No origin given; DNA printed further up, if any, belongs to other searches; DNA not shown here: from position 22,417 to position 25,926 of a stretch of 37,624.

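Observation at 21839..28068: Candidate WYL-governed module: HicA-like/HTH pair, membrane-hairpin Rad50-like ATPase, Mre11-like nuclease and a divergent WYL regulator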

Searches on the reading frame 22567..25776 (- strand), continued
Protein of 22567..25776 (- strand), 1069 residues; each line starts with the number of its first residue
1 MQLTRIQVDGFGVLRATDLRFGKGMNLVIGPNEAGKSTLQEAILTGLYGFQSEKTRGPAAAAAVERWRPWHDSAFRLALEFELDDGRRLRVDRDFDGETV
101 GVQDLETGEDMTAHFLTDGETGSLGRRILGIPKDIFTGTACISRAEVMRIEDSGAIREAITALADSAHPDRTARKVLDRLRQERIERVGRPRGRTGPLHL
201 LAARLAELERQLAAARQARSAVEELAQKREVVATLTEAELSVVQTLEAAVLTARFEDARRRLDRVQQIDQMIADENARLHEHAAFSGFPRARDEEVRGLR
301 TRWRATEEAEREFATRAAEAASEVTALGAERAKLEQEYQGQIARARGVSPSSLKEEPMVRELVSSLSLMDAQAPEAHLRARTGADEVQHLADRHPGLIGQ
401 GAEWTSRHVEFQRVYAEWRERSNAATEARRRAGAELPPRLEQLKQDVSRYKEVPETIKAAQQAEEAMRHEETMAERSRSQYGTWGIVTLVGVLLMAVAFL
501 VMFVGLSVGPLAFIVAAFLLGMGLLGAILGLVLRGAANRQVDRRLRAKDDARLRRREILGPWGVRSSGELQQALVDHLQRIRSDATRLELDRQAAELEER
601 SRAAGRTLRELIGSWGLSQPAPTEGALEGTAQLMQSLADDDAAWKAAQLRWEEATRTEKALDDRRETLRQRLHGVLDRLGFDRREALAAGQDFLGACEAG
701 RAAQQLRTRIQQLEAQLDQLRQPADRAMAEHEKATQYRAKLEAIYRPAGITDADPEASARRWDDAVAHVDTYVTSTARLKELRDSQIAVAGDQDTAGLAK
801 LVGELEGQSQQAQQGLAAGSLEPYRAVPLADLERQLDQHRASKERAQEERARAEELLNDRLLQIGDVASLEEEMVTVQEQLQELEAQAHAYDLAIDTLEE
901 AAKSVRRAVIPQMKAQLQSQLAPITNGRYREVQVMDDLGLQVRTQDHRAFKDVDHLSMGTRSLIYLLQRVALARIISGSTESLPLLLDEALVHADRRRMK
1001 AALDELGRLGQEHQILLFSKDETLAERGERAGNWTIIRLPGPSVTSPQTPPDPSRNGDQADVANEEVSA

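Call 46: search_solved_structures(query=window:22567-25776:-, max_evalue=0.001)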
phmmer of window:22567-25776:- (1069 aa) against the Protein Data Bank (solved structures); distinct sequences matched with E-value up to 0.001: 13.
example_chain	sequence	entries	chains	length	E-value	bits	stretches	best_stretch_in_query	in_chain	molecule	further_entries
3qkt_A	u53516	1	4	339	1.3e-09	40.2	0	1-49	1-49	DNA double-strand break repair rad50 ATPase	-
3qku_A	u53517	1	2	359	2.6e-09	39.2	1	1-181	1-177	DNA double-strand break repair rad50 ATPase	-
4nci_A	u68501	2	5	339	6.3e-09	37.9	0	1-49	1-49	DNA double-strand break repair Rad50 ATPase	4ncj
4nch_A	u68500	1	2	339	7.1e-09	37.7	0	1-49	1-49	DNA double-strand break repair Rad50 ATPase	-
4nck_A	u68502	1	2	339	1.1e-08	37.2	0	1-49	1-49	DNA double-strand break repair Rad50 ATPase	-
3qf7_A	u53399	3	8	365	2e-07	32.9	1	4-188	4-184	Rad50 | Probable DNA double-strand break repair Rad50 ATPase,Probable DNA double-strand break repa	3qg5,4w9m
3tho_A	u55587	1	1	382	6.4e-07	31.3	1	4-188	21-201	Probable DNA double-strand break repair Rad50 ATPase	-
5f3w_B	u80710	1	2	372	5.3e-06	28.2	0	4-211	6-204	DNA double-strand break repair Rad50 ATPase,DNA double-strand break repair Rad50 ATPase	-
3aux_A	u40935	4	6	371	8.2e-06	27.6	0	4-208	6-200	DNA double-strand break repair rad50 ATPase | DNA double-strand break repair Rad50 ATPase,DNA double-strand break repair Rad50 ATPase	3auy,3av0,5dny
1ii8_A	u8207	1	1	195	1.3e-05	26.9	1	1-54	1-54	Rad50 ABC-ATPase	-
3qkr_A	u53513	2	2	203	1.5e-05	26.8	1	1-54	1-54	DNA double-strand break repair rad50 ATPase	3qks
1f2t_A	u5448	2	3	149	0.0002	23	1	1-49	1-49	RAD50 ABC-ATPASE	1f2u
1us8_A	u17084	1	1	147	0.00021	23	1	1-49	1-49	DNA DOUBLE-STRAND BREAK REPAIR RAD50 ATPASE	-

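Call 55: search_protein_families(library=pfam, proteins=[L040:4381-5136:+, L043:3394-5499:-, L054:4779-5909:+, L060:4053-5408:+, L061:2632-4626:+, L068:2775-3413:+, L069:1170-2417:-, L077:4646-5914:-, L050:4845-5867:+, L076:1489-2550:+], max_evalue=0.001)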
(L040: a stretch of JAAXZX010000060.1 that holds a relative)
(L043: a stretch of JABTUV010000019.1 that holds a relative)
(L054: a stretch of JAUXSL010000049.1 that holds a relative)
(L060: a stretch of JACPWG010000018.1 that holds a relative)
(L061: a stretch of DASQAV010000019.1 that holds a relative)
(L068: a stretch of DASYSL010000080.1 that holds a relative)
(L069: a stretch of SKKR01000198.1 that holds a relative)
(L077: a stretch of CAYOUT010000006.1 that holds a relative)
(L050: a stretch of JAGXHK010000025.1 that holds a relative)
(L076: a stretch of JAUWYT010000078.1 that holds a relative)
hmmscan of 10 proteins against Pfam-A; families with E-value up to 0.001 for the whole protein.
L040:4381-5136:+ (251 aa): 0 families

L043:3394-5499:- (701 aa): 11 families
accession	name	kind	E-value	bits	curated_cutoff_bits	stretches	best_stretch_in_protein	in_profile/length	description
PF13620.12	CarboxypepD_reg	-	1.9e-48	163.1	32.3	4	391-460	2-75/82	Carboxypeptidase regulatory-like domain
PF13715.12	CarbopepD_reg_2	-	3.2e-28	98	32.2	4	53-98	15-60/88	CarboxypepD_reg-like domain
PF13205.12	Big_5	-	5e-16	59.8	23.6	2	475-580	6-105/105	Bacterial Ig-like domain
PF09430.16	EMC7_beta-sandw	-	1.7e-13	51.3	26.6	1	145-197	12-63/122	ER membrane protein complex subunit 7, beta-sandwich domain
PF17210.9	SdrD_B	-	4.8e-11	43.3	29.7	1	401-446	23-72/112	SdrD B-like domain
PF17802.7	SpaA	-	8.4e-11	42.3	23.1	0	156-199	36-82/91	Prealbumin-like fold domain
PF14686.12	fn3_3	-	1.8e-09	37.7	24.4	0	157-201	30-75/75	Polysaccharide lyase family 4, domain II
PF08308.17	PEGA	-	6.3e-07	29.7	20.8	0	165-200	28-62/71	PEGA domain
PF22904.2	NOMO1-like_2nd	-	2.7e-05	24.6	27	0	403-449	19-70/90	BOS complex subunit NOMO1-like, second beta sandwich domain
PF16640.11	Big_3_5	-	3.5e-05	24.7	35.5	0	388-453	26-84/88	Bacterial Ig-like domain (group 3)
PF23193.1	NOMO_3rd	-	0.00038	20.9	27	0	66-91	62-87/120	NOMO third transthyretin-like domain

L054:4779-5909:+ (376 aa): 4 families
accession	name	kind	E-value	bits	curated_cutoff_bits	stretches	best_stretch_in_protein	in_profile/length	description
PF01966.28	HD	-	1.4e-15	58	22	1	198-316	2-115/116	HD domain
PF07514.17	TraI_2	-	4.4e-06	26.3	23.9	1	183-214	52-83/324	Putative helicase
PF01336.31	tRNA_anti-codon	-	6.1e-05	23.3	27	0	60-125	12-74/75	OB-fold nucleic acid binding domain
PF08668.18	HDOD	-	0.00043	20.3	22.9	1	193-238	91-136/196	HDOD domain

L060:4053-5408:+ (451 aa): 0 families

L061:2632-4626:+ (664 aa): 0 families

L068:2775-3413:+ (212 aa): 2 families
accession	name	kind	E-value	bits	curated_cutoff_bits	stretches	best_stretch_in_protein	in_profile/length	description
PF05163.17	DinB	-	1.4e-23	84.1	23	1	25-180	4-158/165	DinB family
PF12867.12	DinB_2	-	8.5e-10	39.6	24.8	1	35-160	4-128/128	DinB superfamily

L069:1170-2417:- (415 aa): 1 family
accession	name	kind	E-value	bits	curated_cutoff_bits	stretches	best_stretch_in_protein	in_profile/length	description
PF02515.22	CoA_transf_3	-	8.3e-128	427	23.3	1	15-381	1-366/366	CoA-transferase family III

L077:4646-5914:- (422 aa): 2 families
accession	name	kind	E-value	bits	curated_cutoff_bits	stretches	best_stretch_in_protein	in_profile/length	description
PF01408.29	GFO_IDH_MocA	-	2.2e-20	74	24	1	69-190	2-120/120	Oxidoreductase family, NAD-binding Rossmann fold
PF22725.1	GFO_IDH_MocA_C3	-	1.8e-06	28.4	27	1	200-317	3-121/124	GFO/IDH/MocA C-terminal domain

L050:4845-5867:+ (340 aa): 1 family
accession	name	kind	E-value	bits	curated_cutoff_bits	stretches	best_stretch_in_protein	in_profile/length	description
PF01136.24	Peptidase_U32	-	6.5e-29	101.3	22.4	1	111-317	4-217/233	Peptidase family U32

L076:1489-2550:+ (353 aa): 1 family
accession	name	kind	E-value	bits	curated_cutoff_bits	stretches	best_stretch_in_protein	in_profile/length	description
PF04055.27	Radical_SAM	-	3.8e-25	89.4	29.5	1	97-239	7-158/166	Radical SAM superfamily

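Call 85: predict_structure(alignment_id=A1)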
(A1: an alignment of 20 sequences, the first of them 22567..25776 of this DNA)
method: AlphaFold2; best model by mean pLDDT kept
length: 1069 residues; sequences in the alignment: 20
mean_pLDDT: 71.1   pTM: 0.30
mean pLDDT of the five models: 71.1, 70.2, 69.5, 67.9, 66.4
residues with pLDDT >= 90: 58; 70-90: 631; 50-70: 204; < 50: 176
segments of 3 or more residues with pLDDT < 50: 12-72, 118-154, 163-167, 970-999, 1039-1069
pLDDT, mean of each block of 10 residues (from residue 1): 57 40 30 37 41 35 40 58 70 62 77 58 43 33 31 45 50 75 84 79 90 82 74 73 85 85 82 80 80 87 88 86 85 85 78 85 89 87 90 85 87 91 86 59 61 79 82 69 68 80 68 78 78 73 81 83 79 76 70 85 89 87 84 92 91 89 90 86 76 86 84 84 86 88 85 82 86 82 78 74 86 81 81 84 78 75 72 88 82 72 55 63 57 67 68 52 53 42 43 44 54 52 59 51 30 30 30
secondary structure, 60 per line:
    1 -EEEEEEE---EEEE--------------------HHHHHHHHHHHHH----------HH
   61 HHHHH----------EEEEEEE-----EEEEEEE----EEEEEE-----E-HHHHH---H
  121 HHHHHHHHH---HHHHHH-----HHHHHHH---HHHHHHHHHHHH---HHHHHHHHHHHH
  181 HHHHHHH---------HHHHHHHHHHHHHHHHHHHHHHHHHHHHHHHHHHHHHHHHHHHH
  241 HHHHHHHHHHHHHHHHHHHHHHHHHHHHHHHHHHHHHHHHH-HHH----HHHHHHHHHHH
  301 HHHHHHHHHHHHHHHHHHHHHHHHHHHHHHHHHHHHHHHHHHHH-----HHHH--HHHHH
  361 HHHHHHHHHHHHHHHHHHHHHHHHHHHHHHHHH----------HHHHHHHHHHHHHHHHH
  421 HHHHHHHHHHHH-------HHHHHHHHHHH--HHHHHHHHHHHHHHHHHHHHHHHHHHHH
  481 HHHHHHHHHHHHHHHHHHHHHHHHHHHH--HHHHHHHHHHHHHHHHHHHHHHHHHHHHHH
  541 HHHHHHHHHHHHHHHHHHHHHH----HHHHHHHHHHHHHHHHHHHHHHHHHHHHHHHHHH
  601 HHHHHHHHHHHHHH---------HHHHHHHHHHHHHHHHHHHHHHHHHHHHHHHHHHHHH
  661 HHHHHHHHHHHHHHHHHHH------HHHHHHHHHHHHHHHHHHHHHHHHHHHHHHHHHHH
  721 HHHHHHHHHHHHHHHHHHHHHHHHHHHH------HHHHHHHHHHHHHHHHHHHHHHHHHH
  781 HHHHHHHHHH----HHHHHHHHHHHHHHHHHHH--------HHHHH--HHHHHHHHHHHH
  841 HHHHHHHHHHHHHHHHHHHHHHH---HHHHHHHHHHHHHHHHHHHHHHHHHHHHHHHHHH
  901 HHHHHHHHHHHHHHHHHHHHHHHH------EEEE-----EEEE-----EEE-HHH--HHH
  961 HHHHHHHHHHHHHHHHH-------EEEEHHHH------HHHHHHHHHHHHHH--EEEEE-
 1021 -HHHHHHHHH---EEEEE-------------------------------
elements in order (helices of 4 or more, strands of 3 or more residues): E2-8 E12-15 H36-48 H59-65 E76-82 E88-94 E99-104 H112-116 H120-129 H133-138 H144-150 H154-165 H169-187 H197-281 H290-344 H350-353 H356-393 H404-432 H440-450 H453-508 H511-562 H567-614 H624-679 H686-748 H755-790 H795-813 H822-826 H829-863 H867-924 E931-934 E940-943 E949-951 H958-977 E985-988 H989-992 H999-1012 E1015-1019 H1022-1030 E1034-1038
